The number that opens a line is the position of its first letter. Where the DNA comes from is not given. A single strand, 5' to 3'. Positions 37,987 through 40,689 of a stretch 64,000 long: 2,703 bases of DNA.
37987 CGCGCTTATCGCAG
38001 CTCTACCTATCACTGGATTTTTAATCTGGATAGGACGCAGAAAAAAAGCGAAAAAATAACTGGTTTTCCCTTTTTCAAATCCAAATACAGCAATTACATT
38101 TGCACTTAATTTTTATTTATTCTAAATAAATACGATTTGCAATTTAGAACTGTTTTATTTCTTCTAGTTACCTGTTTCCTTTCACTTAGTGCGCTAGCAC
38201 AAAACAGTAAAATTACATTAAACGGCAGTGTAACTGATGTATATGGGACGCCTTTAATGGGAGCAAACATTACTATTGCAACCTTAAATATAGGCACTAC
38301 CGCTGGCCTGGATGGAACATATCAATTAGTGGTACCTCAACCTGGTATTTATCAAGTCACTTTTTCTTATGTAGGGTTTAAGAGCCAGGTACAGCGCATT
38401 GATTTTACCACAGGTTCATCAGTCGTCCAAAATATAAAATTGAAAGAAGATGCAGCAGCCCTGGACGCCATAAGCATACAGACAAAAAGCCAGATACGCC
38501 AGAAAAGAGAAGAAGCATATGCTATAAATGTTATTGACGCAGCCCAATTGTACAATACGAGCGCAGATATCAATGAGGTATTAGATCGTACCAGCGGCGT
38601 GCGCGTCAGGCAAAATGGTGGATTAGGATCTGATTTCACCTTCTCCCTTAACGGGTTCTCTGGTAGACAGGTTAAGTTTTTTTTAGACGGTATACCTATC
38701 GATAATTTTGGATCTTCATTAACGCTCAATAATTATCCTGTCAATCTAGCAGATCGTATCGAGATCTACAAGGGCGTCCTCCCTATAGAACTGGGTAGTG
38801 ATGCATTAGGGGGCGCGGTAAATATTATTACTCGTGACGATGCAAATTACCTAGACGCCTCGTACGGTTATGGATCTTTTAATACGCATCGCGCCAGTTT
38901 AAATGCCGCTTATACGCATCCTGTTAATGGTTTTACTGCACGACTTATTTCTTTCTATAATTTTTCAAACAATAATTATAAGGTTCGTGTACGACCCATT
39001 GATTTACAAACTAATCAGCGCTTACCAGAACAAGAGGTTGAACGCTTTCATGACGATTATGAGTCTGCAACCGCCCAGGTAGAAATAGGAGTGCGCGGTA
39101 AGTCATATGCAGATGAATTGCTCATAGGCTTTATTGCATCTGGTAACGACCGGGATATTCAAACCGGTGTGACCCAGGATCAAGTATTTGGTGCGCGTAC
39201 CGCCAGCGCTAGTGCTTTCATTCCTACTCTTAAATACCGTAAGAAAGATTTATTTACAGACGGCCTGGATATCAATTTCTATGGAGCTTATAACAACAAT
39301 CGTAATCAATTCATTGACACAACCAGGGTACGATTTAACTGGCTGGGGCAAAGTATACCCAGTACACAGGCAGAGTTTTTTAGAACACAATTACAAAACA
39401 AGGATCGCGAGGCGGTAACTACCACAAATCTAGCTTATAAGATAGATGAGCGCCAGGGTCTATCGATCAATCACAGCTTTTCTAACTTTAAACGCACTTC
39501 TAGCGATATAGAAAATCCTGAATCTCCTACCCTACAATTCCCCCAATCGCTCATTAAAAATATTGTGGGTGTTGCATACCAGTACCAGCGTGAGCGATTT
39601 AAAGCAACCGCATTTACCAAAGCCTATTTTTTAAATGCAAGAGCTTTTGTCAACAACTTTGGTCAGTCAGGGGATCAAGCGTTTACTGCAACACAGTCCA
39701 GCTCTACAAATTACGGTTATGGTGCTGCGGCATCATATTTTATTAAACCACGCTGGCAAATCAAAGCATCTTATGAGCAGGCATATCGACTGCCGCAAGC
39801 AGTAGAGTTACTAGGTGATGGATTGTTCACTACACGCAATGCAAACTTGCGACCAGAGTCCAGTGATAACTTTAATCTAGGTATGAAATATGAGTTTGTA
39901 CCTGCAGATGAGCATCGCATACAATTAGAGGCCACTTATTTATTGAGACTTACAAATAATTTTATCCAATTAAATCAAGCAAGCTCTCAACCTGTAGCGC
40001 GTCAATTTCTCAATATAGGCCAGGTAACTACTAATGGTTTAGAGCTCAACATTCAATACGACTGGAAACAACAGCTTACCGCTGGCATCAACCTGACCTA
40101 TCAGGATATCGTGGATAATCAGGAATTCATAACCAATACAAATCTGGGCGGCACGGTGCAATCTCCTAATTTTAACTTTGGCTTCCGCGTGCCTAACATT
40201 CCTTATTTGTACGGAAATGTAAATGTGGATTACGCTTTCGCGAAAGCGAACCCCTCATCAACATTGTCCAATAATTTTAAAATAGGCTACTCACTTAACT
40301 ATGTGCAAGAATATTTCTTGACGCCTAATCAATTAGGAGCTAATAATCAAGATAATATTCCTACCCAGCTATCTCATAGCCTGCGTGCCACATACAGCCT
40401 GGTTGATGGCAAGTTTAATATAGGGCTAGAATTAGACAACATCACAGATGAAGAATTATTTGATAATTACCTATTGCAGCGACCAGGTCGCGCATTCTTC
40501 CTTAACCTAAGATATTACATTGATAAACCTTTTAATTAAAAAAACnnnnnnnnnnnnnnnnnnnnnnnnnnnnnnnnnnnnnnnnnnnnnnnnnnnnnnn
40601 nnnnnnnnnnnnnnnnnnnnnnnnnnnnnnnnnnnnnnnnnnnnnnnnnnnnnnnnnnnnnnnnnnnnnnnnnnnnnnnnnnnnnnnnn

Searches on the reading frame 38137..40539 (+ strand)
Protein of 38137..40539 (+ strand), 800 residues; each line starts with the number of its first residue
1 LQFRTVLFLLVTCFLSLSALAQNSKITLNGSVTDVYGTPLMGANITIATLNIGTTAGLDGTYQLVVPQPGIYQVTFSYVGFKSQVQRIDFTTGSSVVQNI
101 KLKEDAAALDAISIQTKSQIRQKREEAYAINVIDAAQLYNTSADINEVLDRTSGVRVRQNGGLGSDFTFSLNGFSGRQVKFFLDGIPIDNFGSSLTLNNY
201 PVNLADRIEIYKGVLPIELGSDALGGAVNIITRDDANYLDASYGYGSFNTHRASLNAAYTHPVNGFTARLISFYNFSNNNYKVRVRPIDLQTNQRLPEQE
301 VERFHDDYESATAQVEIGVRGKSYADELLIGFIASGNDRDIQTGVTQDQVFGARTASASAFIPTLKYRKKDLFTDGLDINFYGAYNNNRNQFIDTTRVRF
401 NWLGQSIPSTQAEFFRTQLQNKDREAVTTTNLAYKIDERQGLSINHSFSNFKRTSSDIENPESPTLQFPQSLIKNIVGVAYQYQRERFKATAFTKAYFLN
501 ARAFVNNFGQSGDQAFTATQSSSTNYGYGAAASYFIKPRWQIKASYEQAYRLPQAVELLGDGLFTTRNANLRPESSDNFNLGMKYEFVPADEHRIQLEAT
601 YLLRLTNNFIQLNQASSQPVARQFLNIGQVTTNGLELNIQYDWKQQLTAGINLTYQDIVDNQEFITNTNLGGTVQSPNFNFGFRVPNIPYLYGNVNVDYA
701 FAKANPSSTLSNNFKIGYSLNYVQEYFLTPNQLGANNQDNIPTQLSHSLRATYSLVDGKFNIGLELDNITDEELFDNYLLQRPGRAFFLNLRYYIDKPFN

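Call 90: search_protein_families(library=pfam, proteins=[window:38137-40539:+], max_evalue=0.001)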
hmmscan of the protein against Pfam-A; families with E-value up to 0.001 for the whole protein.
window:38137-40539:+ (800 aa): 4 families
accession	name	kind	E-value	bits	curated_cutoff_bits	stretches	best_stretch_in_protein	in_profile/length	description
PF00593.30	TonB_dep_Rec_b-barrel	-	5.2e-23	83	27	1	364-769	64-436/436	TonB dependent receptor-like, beta-barrel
PF07715.20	Plug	-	9e-18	65.2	23.9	1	123-227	2-107/107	TonB-dependent Receptor Plug Domain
PF13715.12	CarbopepD_reg_2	-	1.1e-14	54.6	32.2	1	29-112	2-86/88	CarboxypepD_reg-like domain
PF13620.12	CarboxypepD_reg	-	1.2e-12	48.4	32.3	1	27-103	1-82/82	Carboxypeptidase regulatory-like domain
